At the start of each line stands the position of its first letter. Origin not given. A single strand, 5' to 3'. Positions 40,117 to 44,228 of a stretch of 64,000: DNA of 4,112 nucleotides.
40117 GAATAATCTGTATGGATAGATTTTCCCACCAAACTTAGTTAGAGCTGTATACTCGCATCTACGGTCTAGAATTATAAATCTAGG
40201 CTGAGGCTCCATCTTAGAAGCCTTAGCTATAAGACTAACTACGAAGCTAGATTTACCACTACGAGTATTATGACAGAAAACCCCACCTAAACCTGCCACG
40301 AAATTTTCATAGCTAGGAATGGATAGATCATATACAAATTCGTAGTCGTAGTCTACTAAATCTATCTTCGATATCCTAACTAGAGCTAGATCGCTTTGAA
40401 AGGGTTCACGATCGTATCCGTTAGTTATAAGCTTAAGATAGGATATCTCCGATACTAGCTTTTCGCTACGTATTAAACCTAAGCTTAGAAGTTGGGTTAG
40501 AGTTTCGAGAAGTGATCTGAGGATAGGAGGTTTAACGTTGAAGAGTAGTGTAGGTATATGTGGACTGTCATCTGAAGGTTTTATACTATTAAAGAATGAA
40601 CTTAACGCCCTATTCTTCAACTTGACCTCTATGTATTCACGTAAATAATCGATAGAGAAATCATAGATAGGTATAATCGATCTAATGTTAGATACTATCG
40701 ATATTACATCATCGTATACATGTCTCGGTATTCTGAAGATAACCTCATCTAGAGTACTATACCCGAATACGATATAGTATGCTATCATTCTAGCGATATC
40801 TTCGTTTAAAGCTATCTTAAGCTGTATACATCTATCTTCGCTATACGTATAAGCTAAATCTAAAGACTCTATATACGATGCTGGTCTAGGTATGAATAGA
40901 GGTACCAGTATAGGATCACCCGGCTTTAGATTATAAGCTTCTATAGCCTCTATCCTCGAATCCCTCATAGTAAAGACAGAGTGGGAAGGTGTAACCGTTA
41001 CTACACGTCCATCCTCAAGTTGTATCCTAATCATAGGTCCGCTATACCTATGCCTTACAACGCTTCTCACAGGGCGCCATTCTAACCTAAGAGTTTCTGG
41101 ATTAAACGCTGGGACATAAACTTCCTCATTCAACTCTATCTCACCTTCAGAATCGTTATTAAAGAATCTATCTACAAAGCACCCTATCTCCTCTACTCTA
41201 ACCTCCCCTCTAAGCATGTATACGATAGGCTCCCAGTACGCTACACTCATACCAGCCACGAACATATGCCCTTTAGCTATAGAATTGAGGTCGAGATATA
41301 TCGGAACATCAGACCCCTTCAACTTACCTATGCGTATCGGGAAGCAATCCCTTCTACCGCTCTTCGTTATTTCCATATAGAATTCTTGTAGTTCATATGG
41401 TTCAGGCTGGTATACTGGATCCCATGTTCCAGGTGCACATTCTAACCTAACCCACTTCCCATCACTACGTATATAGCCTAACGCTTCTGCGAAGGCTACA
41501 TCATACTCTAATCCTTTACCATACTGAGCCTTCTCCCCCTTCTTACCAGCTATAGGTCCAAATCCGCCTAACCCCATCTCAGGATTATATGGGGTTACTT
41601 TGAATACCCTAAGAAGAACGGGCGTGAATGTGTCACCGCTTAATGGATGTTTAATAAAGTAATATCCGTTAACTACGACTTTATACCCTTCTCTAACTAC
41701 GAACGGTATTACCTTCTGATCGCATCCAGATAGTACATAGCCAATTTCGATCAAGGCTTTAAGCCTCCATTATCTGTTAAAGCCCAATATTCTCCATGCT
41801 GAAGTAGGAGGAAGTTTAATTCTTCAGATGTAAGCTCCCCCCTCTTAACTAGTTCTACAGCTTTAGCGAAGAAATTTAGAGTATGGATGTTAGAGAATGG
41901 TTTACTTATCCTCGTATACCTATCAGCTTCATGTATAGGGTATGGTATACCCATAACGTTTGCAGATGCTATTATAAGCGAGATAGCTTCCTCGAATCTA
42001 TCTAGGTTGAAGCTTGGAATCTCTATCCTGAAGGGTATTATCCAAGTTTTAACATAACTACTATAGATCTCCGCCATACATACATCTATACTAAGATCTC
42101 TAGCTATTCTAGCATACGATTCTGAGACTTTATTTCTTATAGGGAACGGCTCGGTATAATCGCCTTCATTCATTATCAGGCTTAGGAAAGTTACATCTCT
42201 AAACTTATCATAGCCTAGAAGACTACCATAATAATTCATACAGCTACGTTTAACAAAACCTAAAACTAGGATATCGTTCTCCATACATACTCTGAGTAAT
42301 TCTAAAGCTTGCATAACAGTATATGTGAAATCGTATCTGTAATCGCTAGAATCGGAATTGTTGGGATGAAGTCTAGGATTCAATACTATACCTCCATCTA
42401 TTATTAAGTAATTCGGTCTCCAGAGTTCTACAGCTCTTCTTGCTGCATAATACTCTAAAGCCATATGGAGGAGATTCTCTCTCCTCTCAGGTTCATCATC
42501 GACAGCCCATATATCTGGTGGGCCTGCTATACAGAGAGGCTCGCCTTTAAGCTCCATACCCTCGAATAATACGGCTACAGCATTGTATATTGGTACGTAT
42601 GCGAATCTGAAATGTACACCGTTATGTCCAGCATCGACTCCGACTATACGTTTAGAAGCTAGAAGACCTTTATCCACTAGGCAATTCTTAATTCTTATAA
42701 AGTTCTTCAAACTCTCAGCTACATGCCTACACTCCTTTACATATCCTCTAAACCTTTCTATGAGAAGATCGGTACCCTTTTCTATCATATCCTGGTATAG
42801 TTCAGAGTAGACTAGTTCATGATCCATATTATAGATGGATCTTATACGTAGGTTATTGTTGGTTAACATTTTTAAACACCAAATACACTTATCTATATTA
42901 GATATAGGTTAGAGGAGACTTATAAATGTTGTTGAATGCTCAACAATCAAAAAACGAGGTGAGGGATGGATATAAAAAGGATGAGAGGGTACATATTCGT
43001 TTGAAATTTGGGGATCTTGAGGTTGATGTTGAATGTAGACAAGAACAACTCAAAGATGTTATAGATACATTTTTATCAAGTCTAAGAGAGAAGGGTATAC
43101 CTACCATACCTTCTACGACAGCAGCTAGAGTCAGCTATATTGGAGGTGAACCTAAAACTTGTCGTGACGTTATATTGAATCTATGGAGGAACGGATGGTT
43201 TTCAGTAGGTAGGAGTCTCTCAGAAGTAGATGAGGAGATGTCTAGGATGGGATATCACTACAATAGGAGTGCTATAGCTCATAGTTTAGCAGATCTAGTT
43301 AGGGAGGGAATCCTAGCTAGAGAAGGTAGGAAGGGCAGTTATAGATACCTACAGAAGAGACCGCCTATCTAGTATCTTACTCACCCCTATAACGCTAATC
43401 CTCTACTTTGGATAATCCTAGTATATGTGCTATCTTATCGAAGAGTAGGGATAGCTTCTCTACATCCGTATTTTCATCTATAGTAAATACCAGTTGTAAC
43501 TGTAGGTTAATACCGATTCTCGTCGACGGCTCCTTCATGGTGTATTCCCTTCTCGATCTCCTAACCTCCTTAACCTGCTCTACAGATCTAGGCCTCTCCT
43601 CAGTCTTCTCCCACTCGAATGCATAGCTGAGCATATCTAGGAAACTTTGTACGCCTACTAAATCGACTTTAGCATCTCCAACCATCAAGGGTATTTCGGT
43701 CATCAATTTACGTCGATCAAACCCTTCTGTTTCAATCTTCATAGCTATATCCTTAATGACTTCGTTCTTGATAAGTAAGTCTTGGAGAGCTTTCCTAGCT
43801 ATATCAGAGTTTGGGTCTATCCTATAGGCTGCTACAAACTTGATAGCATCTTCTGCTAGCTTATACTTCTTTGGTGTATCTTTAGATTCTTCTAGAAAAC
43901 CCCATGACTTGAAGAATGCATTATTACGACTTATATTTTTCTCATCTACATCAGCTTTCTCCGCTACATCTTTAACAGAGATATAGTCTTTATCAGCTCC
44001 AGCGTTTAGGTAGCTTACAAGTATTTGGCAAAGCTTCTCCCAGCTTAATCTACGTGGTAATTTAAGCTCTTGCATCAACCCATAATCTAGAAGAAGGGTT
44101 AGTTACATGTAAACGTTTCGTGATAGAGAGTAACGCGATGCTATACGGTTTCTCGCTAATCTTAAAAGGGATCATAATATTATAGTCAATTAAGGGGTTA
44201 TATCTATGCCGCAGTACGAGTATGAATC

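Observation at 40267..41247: Intein splitting the Walker A P-loop of a HerA-family ATPase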

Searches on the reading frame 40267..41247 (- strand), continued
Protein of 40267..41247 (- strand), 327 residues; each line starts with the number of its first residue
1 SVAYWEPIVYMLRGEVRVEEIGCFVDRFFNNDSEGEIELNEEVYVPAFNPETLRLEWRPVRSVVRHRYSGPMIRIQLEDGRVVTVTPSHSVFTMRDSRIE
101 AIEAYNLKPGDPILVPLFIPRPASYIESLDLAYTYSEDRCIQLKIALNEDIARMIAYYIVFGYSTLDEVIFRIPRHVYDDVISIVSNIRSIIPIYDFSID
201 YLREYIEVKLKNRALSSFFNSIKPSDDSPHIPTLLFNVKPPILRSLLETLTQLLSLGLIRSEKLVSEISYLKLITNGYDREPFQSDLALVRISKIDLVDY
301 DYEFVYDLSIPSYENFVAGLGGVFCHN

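Call 36: fold_search(model_id=the predicted structure, library=pdb)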
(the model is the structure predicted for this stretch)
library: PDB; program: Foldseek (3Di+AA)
matches with E <= 10: 863; with E <= 0.001: 30
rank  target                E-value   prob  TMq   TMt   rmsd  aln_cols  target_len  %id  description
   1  2cw7                  5.8e-18  1.00  0.71  0.46   7.9       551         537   16  Crystal structure of intein homing endonuclease II (released 2006-04-18)
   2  7qsu                  7.8e-18  1.00  0.68  0.61   6.6       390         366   17  Crystal structure of homing endonuclease-associated TliVMA intein (C1A, d333-339) (released 2022-03-30)
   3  7qss                  1.7e-16  1.00  0.66  0.52   8.0       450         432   15  Crystal structure of homing endonuclease-associated TliVMA intein (C1A) (released 2022-03-30)
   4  7qst                  1.2e-15  1.00  0.66  0.61   6.3       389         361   17  Crystal structure of homing endonuclease-associated PhoVMA intein (C1A) (released 2022-03-30)
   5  1dq3                  3.2e-13  1.00  0.61  0.46   8.2       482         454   12  CRYSTAL STRUCTURE OF AN ARCHAEAL INTEIN-ENCODED HOMING ENDONUCLEASE PI-PFUI (released 2000-07-05)
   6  5o9i_A                4.2e-11  1.00  0.43  0.79   8.7       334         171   18  Crystal structure of transcription factor IIB Mvu mini-intein (released 2017-11-01)
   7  5o9i_B                3.2e-10  1.00  0.44  0.79   6.3       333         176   19  Crystal structure of transcription factor IIB Mvu mini-intein (released 2017-11-01)
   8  5o9j_B                2.1e-09  1.00  0.39  0.64  13.1       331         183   21  Crystal structure of transcription factor IIB Mja mini-intein (released 2017-11-01)
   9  5o9j_A                2.5e-09  1.00  0.38  0.64  13.1       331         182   20  Crystal structure of transcription factor IIB Mja mini-intein (released 2017-11-01)
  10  4e2t_B                1.3e-08  1.00  0.42  0.78   8.4       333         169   14  Crystal Structures of RadA intein from Pyrococcus horikoshii (released 2012-05-16)
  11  2lqm_MODEL_1_A        1.4e-08  1.00  0.42  0.76   6.3       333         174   13  Solution Structures of RadA intein from Pyrococcus horikoshii (released 2012-05-16)
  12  4e2t_A                3.5e-08  1.00  0.43  0.77   7.0       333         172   14  Crystal Structures of RadA intein from Pyrococcus horikoshii (released 2012-05-16)
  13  6rpq                  6.6e-08  1.00  0.42  0.54   6.0       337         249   14  Crystal structure of PhoCDC21-1 intein (released 2019-08-14)
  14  2lcj_MODEL_1_A        8.3e-08  1.00  0.41  0.68   9.9       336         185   14  Solution NMR structure of Pab PolII Intein (released 2011-09-21)
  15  6rpp                  2.0e-07  1.00  0.41  0.76   4.9       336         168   11  Crystal structure of PabCDC21-1 intein (released 2019-08-14)
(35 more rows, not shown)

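Call 42: find_encoding_contigs(protein=P0126, flank=4000, max_places=2)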
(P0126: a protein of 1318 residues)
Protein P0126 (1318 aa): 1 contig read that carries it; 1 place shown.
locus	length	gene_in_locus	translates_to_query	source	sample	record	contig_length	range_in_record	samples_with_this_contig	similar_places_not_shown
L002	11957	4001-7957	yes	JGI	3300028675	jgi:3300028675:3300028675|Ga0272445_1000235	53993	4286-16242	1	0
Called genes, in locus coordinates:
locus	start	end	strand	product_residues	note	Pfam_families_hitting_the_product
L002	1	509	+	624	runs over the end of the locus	PF03485:Arg_tRNA_synt_N, PF00750:tRNA-synt_1d, PF05746:DALR_1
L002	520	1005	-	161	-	-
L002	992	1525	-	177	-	PF13338:AbiEi_4 (faint)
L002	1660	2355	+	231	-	-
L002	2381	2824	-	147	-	-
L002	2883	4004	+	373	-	PF09376:NurA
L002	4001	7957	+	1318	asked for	PF14890:Intein_splicing, PF01935:DUF87 (weak), PF14890:Intein_splicing, PF14528:LAGLIDADG_3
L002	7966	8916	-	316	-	PF05569:Peptidase_M56 (weak), PF01435:Peptidase_M48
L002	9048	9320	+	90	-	PF21473:OB_Ssb-like, PF01336:tRNA_anti-codon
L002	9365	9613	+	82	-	PF01294:Ribosomal_L13e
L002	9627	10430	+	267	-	PF02633:Creatininase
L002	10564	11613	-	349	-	PF04055:Radical_SAM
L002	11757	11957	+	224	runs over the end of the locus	-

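Call 46: search_protein_families(library=pfam, proteins=[P0128, P0129, P0130, P0133, P0135, P0136], max_evalue=0.00001)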
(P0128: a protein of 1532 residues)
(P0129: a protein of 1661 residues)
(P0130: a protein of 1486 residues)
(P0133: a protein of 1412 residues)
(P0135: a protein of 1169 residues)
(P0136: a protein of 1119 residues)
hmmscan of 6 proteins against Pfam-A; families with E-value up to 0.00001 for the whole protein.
P0128 (1532 aa): 3 families
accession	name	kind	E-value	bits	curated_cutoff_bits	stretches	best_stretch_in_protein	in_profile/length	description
PF14890.11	Intein_splicing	-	4.9e-44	150.3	35.8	2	888-1365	3-155/155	Intein splicing domain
PF00437.27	T2SSE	-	3e-23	82.5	24.9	1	745-877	103-222/370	Type II/IV secretion system protein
PF14528.11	LAGLIDADG_3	-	1.9e-22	79.8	22.5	2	1180-1252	3-82/82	LAGLIDADG-like domain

P0129 (1661 aa): 6 families
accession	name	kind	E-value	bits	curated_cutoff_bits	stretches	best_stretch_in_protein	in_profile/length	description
PF00493.29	MCM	-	4.3e-71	239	23.3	3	246-337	2-93/224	MCM P-loop domain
PF14890.11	Intein_splicing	-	2.4e-33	115.6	35.8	2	376-838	19-155/155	Intein splicing domain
PF17855.7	MCM_lid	-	1e-24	87.2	27.4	1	1486-1572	1-86/87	MCM AAA-lid domain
PF17207.9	MCM_OB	-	2.6e-21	76.1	24.8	1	80-208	2-125/126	MCM OB domain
PF14528.11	LAGLIDADG_3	-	2.5e-17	63.3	22.5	1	1112-1189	5-79/82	LAGLIDADG-like domain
PF14551.11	MCM_N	-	8.2e-08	33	24.9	1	11-57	26-72/95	MCM N-terminal domain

P0130 (1486 aa): 3 families
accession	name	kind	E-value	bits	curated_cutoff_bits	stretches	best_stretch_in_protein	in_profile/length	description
PF14890.11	Intein_splicing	-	4.8e-54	182.8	35.8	2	899-1331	8-155/155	Intein splicing domain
PF00437.27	T2SSE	-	1.6e-22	80.1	24.9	1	740-875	104-226/370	Type II/IV secretion system protein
PF14528.11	LAGLIDADG_3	-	7.4e-14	52.2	22.5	1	1195-1265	6-79/82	LAGLIDADG-like domain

P0133 (1412 aa): 4 families
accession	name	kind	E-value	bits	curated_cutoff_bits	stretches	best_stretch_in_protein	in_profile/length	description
PF00493.29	MCM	-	2.3e-52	177.8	23.3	2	750-827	92-169/224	MCM P-loop domain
PF14890.11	Intein_splicing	-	7.2e-42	143.3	35.8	2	307-750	5-155/155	Intein splicing domain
PF17855.7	MCM_lid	-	7.1e-26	91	27.4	1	1234-1320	1-85/87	MCM AAA-lid domain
PF14528.11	LAGLIDADG_3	-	3e-13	50.2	22.5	1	58-140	2-81/82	LAGLIDADG-like domain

P0135 (1169 aa): 7 families
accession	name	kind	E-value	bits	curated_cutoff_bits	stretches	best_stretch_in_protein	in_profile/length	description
PF00493.29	MCM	-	1.9e-81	272.9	23.3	2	849-981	92-223/224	MCM P-loop domain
PF17855.7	MCM_lid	-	5.2e-28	97.8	27.4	1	996-1079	1-86/87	MCM AAA-lid domain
PF14890.11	Intein_splicing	-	1.1e-22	80.9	35.8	1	398-849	25-155/155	Intein splicing domain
PF17207.9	MCM_OB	-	1.9e-22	79.8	24.8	1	93-221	2-125/126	MCM OB domain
PF14551.11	MCM_N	-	1.5e-11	45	24.9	1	15-72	18-75/95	MCM N-terminal domain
PF21120.3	MCM_WH_arc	-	3.6e-06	27.3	26.1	0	1109-1166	2-62/63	Archaeal MCM, winged-helix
PF14947.12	HTH_45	-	8e-06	26.2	25.5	0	763-803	34-74/77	Winged helix-turn-helix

P0136 (1119 aa): 3 families
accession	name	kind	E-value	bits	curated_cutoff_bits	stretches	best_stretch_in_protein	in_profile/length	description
PF14890.11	Intein_splicing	-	4.8e-14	52.9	35.8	1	216-737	5-155/155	Intein splicing domain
PF14528.11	LAGLIDADG_3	-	4.3e-07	30.5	22.5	0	411-488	2-78/82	LAGLIDADG-like domain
PF01935.23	DUF87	-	7.9e-07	29.8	23.2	0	738-921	32-187/220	Helicase HerA, central domain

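Call 53: search_protein_families(library=pfam, proteins=[P0145, P0148, P0228, P0149, P0154, P0190], max_evalue=0.001)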
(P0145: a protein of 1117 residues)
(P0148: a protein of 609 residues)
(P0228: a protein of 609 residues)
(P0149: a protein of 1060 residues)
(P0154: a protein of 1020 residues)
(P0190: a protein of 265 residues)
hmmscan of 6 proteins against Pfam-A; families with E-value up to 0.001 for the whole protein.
P0145 (1117 aa): 2 families
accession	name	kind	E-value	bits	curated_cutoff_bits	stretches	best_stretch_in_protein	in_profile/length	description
PF14890.11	Intein_splicing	-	4.8e-14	52.9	35.8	1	224-733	10-155/155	Intein splicing domain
PF01935.23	DUF87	-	1.9e-09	38.4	23.2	1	733-797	31-83/220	Helicase HerA, central domain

P0148 (609 aa): 1 family
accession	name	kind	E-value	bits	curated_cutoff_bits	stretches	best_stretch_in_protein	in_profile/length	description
PF14890.11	Intein_splicing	-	1.4e-21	77.4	35.8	1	41-537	8-155/155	Intein splicing domain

P0228 (609 aa): 1 family
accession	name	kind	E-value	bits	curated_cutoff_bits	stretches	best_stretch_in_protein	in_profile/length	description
PF14890.11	Intein_splicing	-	1.5e-13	51.3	35.8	1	272-428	12-155/155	Intein splicing domain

P0149 (1060 aa): 2 families
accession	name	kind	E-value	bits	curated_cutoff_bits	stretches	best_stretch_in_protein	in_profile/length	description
PF14890.11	Intein_splicing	-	1.2e-17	64.6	35.8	1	343-807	18-155/155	Intein splicing domain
PF00437.27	T2SSE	-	3e-17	62.8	24.9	1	808-925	151-257/370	Type II/IV secretion system protein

P0154 (1020 aa): 4 families
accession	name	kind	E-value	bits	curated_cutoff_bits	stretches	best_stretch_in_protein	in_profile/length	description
PF00437.27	T2SSE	-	2.9e-28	99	24.9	1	762-877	150-257/370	Type II/IV secretion system protein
PF14890.11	Intein_splicing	-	1.9e-15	57.5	35.8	1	297-762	18-155/155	Intein splicing domain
PF14528.11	LAGLIDADG_3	-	1.2e-09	38.7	22.5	1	478-538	3-64/82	LAGLIDADG-like domain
PF23989.1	PilB3_C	-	0.0004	20.9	27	1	945-1005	8-68/83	PilB3-like, C-terminal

P0190 (265 aa): 1 family
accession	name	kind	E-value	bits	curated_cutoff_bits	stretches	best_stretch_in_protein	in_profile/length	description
PF14890.11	Intein_splicing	-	3.1e-06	27.5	35.8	1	176-253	10-74/155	Intein splicing domain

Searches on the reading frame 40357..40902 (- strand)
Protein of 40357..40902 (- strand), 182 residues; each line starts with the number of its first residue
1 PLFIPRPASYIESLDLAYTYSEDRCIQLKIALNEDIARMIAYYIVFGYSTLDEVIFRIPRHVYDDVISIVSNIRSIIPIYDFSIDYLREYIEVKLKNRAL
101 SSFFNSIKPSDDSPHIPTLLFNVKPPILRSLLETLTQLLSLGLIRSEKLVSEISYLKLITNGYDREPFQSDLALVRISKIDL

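Call 6: search_protein_families(library=pfam, proteins=[window:40357-40902:-], max_evalue=1)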
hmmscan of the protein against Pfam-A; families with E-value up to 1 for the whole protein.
seq(182 aa): 0 families

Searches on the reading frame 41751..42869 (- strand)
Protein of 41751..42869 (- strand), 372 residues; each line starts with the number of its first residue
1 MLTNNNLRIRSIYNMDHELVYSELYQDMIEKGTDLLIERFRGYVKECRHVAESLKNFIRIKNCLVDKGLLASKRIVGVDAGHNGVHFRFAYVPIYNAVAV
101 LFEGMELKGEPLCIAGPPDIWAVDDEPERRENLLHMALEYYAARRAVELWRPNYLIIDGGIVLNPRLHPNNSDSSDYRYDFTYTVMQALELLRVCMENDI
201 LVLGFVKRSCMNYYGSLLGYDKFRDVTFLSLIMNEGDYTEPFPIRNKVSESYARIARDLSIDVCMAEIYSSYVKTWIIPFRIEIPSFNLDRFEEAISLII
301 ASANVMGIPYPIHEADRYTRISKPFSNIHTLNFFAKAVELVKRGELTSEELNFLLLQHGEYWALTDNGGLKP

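Call 3: search_protein_families(library=pfam, proteins=[window:41751-42869:-], max_evalue=0.1)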
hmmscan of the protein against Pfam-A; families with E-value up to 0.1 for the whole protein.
window:41751-42869:- (372 aa): 1 family
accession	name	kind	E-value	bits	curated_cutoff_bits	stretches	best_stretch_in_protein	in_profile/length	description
PF09376.16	NurA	-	3.2e-13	50.2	21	1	74-321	2-254/254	NurA domain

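Call 50: search_protein_families(library=padloc, proteins=[window:41751-42869:-], max_evalue=0.01)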
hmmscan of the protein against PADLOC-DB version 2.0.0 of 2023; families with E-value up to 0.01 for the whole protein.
window:41751-42869:- (372 aa): 0 families

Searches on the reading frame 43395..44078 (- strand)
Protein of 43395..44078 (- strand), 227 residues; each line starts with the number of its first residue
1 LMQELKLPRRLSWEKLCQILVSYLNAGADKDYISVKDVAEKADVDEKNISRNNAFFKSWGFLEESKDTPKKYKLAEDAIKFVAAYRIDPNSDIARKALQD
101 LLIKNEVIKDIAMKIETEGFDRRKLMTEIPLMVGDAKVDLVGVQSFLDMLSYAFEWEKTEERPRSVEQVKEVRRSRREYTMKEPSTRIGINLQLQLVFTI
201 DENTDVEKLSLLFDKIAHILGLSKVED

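Call 28: search_protein_families(library=pfam, proteins=[window:43395-44078:-], max_evalue=0.001)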
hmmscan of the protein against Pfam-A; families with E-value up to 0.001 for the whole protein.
window:43395-44078:- (227 aa): 0 families

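Call 50: search_protein_families(library=padloc, proteins=[window:43395-44078:-], max_evalue=0.01)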
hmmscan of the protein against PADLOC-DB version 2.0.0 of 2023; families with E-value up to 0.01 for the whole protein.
window:43395-44078:- (227 aa): 2 families
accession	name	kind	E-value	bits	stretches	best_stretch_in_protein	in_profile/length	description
PDLC01879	CARF3--CARF_TM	-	0.00044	18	1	23-82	164-217/222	-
PDLC01434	CasR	-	0.0014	16.5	1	25-76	135-184/191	"CAS-I,CAS-II,CAS-III,CAS-IV,CAS-V,CAS-VI; associated_signaling"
